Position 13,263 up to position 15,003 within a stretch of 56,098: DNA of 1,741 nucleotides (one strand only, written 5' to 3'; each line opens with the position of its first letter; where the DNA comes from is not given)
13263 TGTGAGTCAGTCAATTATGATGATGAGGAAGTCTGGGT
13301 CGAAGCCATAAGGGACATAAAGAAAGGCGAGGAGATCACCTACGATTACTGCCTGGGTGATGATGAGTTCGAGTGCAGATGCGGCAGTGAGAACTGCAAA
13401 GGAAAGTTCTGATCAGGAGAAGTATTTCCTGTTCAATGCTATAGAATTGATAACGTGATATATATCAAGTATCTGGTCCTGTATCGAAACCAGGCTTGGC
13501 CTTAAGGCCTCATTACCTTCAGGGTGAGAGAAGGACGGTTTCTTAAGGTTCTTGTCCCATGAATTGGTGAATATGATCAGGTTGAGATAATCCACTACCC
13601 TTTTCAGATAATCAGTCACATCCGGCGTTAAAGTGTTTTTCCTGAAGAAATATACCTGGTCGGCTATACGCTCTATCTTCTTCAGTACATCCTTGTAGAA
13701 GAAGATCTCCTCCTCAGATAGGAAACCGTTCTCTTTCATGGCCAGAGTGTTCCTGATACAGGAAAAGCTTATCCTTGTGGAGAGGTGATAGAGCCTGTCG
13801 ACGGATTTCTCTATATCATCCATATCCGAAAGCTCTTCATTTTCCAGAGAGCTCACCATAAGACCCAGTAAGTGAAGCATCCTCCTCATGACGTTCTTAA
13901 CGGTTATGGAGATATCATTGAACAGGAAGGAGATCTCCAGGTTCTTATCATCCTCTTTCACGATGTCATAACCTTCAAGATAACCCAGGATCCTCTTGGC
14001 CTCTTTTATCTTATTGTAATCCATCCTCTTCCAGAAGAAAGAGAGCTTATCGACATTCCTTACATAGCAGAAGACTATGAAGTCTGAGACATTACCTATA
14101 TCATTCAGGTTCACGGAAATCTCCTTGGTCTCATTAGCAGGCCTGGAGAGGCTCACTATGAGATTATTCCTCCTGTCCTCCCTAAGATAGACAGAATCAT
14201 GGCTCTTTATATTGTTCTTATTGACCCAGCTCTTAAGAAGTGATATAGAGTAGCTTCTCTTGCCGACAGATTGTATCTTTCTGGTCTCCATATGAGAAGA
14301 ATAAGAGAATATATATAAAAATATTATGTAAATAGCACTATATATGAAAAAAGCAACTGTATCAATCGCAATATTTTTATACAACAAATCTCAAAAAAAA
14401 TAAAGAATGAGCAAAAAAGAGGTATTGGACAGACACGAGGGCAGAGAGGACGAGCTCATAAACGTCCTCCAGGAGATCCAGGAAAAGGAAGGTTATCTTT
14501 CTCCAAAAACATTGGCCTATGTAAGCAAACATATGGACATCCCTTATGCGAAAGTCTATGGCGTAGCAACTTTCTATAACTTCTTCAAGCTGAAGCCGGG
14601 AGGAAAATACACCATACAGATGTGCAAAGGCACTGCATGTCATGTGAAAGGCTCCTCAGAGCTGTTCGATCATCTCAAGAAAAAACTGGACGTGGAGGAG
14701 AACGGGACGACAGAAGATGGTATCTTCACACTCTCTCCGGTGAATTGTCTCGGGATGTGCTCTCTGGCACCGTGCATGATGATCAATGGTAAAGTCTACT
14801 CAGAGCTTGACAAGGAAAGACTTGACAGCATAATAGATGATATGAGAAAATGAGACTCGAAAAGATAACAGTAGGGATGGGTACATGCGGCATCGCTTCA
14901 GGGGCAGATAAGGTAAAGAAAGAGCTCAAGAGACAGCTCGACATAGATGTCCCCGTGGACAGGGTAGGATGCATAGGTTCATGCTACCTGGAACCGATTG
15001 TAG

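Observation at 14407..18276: Complete NuoE/NuoF-coupled [FeFe]-hydrogenase operon (hydCBA) inside an unmistakably archaeal chromosome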

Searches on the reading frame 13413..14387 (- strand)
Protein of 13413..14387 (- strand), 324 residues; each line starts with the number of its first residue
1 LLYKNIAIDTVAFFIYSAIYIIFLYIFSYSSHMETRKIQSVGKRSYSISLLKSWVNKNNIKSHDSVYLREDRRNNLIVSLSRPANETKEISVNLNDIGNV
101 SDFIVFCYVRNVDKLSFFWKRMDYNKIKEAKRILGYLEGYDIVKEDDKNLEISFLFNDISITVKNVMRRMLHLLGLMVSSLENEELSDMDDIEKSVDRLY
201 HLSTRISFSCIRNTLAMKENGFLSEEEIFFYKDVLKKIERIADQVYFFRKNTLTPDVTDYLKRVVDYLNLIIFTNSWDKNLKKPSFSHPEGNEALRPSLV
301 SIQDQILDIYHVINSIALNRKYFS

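Call 3: search_protein_families(library=pfam, proteins=[window:13413-14387:-])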
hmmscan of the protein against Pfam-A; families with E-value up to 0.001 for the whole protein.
window:13413-14387:- (324 aa): 0 families

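Call 4: search_protein_families(library=ncbifam, proteins=[window:13413-14387:-])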
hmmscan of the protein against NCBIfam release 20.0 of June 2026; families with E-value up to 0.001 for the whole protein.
window:13413-14387:- (324 aa): 0 families

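Call 53: search_protein_families(library=ncbifam, proteins=[window:13413-14294:-], max_evalue=0.01)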
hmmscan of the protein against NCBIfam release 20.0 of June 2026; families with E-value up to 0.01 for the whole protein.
window:13413-14294:- (293 aa): 0 families

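Call 57: find_related_loci(query=window:13413-14291:-, collection=genome_contigs, flank=6000)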
Query window:13413-14291:- (292 aa) in genome_contigs; peptide patterns used: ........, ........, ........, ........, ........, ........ (x = any residue, [..] = any of these).
81 stretches matched a pattern, but none encodes a relative of the query by tblastn (E <= 1e-3).

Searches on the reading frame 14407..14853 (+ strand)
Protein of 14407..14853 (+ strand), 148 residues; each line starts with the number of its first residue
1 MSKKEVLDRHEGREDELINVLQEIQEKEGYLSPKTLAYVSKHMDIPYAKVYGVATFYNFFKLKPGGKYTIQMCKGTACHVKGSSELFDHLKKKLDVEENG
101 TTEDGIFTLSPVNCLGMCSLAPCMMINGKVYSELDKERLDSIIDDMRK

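Call 3: search_protein_families(library=pfam, proteins=[window:14407-14853:+])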
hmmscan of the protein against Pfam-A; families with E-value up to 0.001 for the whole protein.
window:14407-14853:+ (148 aa): 1 family
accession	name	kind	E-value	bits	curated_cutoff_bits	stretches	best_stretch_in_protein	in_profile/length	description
PF01257.25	2Fe-2S_thioredx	-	8.1e-53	178.6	24.8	1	4-146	2-144/145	Thioredoxin-like [2Fe-2S] ferredoxin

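Call 4: search_protein_families(library=ncbifam, proteins=[window:14407-14853:+])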
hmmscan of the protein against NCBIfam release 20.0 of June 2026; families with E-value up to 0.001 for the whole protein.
window:14407-14853:+ (148 aa): 9 families
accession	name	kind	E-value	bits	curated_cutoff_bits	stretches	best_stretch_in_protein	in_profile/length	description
TIGR01958.1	nuoE_fam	subfamily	1.4e-44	151.8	142.4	1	11-146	12-147/148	NADH-quinone oxidoreductase subunit NuoE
NF005747.0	PRK07571.1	equivalog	1.9e-43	148.1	224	1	7-145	29-167/173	bidirectional hydrogenase complex protein HoxE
NF005722.0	PRK07539.1-2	equivalog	8.3e-43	146.2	141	1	7-146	17-156/157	NADH-quinone oxidoreductase subunit NuoE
NF004638.0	PRK05988.1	equivalog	2.1e-39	134.9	198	1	4-147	15-158/159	formate dehydrogenase subunit gamma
NF005725.0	PRK07539.1-5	equivalog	6.7e-38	130.1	220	1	15-147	39-172/174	NADH-quinone oxidoreductase subunit NuoE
NF005721.0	PRK07539.1-1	equivalog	3.9e-35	121.5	308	1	3-147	34-178/292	NADH-quinone oxidoreductase subunit NuoE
NF005724.0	PRK07539.1-4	equivalog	2e-33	116.2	280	1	15-146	40-172/240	NADH-quinone oxidoreductase subunit NuoE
NF005723.0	PRK07539.1-3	equivalog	7.3e-32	110.4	226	1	17-147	26-157/158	NADH-quinone oxidoreductase subunit NuoE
NF009040.0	PRK12373.1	equivalog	1.7e-29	103.8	514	1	10-147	31-170/400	NADH-quinone oxidoreductase subunit E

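Call 35: search_solved_structures(query=window:14407-14850:+, show_alignments=2, max_evalue=1e-20)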
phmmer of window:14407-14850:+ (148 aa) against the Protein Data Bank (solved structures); distinct sequences matched with E-value up to 1e-20: 41.
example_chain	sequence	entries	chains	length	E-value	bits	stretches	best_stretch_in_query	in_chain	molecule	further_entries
7t2r_C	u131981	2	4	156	9.8e-40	139.3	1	4-145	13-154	NiFe hydrogenase subunit C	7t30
9bov_C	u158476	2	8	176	4.5e-39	137.2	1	5-143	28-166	NADH dehydrogenase (Ubiquinone), 24 kDa subunit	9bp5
7p5h_C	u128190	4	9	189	1.7e-37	132.1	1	4-144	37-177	Fe-hydrogenase, subunit gamma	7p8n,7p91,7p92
9n5u_C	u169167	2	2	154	3.4e-37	131.1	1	7-147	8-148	NfnC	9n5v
8a6t_C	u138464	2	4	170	5.3e-36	127.3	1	5-144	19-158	Electron bifurcating hydrogenase subunit HydC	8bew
9mqx_C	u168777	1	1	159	9.6e-35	123.2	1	5-139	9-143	NADH:ubiquinone oxidoreductase 24 kD subunit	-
8oh5_A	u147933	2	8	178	3.1e-34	121.5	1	6-146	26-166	NAD-dependent formate dehydrogenase gamma subunit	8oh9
7q4v_C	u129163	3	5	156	1.7e-31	112.6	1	8-144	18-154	Iron hydrogenase HydC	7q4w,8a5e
6vw7_A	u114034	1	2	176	1.3e-26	96.8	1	16-147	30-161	NAD-dependent formate dehydrogenase gamma subunit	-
6vw8_A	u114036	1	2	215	2.2e-26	96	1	16-147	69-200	NAD-dependent formate dehydrogenase gamma subunit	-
5xtb_O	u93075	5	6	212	1.3e-25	93.5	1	16-147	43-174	NADH dehydrogenase [ubiquinone] flavoprotein 2, mitochondrial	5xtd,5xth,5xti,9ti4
7zd6_2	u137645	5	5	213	1.3e-25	93.5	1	16-147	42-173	NADH dehydrogenase [ubiquinone] flavoprotein 2, mitochondrial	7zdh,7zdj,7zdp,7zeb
9w2u_E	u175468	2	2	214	1.3e-25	93.5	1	16-147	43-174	NADH dehydrogenase [ubiquinone] flavoprotein 2, mitochondrial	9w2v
7v2c_O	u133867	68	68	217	1.4e-25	93.4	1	16-147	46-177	NADH dehydrogenase [ubiquinone] flavoprotein 2, mitochondrial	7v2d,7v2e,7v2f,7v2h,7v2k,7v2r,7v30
5ldw_E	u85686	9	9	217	1.4e-25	93.4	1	16-147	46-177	NADH dehydrogenase [ubiquinone] flavoprotein 2, mitochondrial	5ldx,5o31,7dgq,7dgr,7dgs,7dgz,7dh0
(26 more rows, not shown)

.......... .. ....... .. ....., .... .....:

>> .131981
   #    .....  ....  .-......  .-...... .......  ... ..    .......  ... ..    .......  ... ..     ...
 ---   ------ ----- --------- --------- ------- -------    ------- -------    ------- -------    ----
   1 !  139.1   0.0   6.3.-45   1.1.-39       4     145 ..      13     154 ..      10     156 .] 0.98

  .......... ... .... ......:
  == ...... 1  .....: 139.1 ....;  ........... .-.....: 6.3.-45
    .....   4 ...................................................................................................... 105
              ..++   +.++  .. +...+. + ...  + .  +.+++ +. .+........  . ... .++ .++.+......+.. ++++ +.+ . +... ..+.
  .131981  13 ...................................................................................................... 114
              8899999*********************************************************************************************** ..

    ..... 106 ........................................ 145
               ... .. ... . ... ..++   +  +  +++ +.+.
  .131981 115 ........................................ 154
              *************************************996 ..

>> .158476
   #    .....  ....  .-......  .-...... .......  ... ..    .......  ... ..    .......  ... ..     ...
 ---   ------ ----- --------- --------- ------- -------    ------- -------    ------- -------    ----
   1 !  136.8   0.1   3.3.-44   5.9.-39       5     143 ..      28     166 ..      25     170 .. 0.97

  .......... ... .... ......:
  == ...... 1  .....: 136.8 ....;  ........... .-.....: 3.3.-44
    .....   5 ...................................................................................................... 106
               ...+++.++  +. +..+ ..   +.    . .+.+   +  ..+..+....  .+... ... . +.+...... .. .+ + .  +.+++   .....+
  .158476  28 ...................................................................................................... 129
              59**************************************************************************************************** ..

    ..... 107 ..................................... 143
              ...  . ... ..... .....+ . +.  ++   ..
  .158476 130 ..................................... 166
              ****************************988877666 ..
